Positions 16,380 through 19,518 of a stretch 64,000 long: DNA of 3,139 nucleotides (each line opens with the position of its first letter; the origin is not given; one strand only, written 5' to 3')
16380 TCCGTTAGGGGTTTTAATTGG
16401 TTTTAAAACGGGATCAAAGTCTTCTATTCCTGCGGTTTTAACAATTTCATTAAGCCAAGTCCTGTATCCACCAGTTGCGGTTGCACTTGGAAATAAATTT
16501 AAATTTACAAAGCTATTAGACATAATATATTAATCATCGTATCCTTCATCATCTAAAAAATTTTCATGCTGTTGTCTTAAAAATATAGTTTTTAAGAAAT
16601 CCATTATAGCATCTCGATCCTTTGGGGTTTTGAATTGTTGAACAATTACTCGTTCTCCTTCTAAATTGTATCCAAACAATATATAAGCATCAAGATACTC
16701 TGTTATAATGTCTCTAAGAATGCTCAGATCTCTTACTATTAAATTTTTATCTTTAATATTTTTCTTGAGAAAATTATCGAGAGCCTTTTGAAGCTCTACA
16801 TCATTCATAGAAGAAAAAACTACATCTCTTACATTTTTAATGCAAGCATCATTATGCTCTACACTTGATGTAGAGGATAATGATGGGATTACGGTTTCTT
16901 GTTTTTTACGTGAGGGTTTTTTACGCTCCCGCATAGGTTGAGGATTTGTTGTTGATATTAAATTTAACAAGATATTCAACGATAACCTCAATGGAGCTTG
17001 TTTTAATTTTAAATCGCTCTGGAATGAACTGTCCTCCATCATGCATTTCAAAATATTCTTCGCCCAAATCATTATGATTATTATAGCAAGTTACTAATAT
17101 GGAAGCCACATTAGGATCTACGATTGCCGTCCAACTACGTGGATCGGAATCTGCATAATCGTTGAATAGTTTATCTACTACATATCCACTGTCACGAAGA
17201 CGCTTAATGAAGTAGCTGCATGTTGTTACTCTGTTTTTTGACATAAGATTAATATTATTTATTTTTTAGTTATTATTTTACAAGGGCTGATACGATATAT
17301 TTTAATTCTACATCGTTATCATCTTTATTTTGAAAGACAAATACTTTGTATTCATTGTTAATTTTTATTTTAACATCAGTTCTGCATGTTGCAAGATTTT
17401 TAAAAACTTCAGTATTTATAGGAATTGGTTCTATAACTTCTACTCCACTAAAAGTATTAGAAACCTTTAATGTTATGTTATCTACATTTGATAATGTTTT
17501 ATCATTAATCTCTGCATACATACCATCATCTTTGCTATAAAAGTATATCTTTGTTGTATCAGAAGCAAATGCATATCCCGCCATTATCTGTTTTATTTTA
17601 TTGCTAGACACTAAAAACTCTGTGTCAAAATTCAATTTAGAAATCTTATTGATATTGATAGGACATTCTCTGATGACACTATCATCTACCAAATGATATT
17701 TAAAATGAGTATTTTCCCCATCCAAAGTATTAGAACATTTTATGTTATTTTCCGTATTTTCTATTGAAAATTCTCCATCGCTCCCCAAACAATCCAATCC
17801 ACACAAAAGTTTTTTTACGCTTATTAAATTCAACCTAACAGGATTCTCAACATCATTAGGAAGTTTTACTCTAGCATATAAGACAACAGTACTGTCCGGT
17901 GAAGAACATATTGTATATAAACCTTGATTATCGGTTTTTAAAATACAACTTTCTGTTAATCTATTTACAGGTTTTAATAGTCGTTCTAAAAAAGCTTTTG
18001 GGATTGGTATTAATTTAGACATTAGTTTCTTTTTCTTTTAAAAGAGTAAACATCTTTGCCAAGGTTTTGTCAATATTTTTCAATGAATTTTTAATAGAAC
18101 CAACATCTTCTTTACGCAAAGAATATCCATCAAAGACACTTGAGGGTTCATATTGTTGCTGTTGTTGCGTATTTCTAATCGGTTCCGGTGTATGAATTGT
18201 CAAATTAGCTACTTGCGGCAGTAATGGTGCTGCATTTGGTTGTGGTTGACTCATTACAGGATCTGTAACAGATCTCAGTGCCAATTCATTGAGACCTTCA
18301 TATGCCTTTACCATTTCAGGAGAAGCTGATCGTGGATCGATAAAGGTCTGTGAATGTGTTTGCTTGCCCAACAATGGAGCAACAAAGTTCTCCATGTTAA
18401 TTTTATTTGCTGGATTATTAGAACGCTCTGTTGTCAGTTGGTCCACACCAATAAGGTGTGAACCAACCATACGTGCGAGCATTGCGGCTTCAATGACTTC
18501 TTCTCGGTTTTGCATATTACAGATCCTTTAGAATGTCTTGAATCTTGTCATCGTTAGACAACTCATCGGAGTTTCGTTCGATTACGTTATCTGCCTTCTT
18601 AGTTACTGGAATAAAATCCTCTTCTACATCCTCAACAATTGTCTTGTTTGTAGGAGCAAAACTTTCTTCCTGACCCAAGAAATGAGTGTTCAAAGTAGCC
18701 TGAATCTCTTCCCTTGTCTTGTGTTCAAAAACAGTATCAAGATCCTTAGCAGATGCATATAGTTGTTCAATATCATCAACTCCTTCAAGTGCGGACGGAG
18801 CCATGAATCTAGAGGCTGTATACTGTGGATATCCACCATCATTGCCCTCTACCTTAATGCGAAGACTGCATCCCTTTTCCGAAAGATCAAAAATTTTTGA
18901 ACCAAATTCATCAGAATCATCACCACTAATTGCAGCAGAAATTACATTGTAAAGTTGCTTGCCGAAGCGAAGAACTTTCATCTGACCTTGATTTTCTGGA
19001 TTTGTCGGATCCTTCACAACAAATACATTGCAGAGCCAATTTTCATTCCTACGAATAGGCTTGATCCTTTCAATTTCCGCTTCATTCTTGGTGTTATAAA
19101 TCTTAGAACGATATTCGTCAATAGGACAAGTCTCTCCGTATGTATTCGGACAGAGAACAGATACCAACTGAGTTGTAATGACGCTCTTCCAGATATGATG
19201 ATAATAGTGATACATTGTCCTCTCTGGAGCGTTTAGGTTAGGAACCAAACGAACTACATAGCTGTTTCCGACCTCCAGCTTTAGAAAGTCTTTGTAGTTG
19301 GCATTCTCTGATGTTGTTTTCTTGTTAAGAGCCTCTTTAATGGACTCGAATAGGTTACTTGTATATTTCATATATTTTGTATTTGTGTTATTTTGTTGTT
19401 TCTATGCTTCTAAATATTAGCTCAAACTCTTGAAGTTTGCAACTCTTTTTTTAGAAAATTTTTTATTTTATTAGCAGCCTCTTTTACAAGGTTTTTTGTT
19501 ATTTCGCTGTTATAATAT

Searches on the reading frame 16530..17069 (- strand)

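Call 15: search_protein_families(library=pfam, proteins=[window:16530-17069:-], max_evalue=0.01)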
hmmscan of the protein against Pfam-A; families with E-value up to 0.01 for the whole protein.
window:16530-17069:- (179 aa): 0 families

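Call 16: search_protein_families(library=phrogs, proteins=[window:16530-17069:-], max_evalue=0.01)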
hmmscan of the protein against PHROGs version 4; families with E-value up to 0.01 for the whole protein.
window:16530-17069:- (179 aa): 1 family
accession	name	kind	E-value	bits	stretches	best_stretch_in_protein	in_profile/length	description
phrog_9598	-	unknown function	0.0095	17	0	69-127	42-95/130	-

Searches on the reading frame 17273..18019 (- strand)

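Call 15: search_protein_families(library=pfam, proteins=[window:17273-18019:-], max_evalue=0.01)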
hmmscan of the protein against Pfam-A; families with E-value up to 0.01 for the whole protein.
window:17273-18019:- (248 aa): 1 family
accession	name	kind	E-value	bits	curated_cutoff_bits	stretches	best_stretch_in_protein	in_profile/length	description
PF22136.2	MpAgo_N-like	-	0.0066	17.1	27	0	156-195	4-41/65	Bacterial argonaute protein N-terminal domain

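Call 16: search_protein_families(library=phrogs, proteins=[window:17273-18019:-], max_evalue=0.01)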
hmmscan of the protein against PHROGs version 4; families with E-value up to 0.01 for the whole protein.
window:17273-18019:- (248 aa): 0 families

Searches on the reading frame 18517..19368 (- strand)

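Call 15: search_protein_families(library=pfam, proteins=[window:18517-19368:-], max_evalue=0.01)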
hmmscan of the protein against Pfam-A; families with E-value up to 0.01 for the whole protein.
window:18517-19368:- (283 aa): 2 families
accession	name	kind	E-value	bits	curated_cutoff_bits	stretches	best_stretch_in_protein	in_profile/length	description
PF08804.16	gp32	-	3e-18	67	26.8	1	38-225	6-200/208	gp32 DNA binding protein like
PF19539.4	DUF6063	-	0.0038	17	27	1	208-282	165-239/244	Family of unknown function (DUF6063)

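Call 16: search_protein_families(library=phrogs, proteins=[window:18517-19368:-], max_evalue=0.01)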
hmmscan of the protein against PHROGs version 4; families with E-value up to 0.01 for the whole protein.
window:18517-19368:- (283 aa): 3 families
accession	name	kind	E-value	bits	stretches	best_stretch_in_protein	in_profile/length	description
phrog_224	-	DNA, RNA and nucleotide metabolism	4.4e-37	129.6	1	7-261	14-277/318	single strand DNA binding protein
phrog_1192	-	DNA, RNA and nucleotide metabolism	2.6e-19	70.9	1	8-229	6-232/326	single strand DNA binding protein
phrog_1764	-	unknown function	4.5e-14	53.3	1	13-200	18-204/391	unknown function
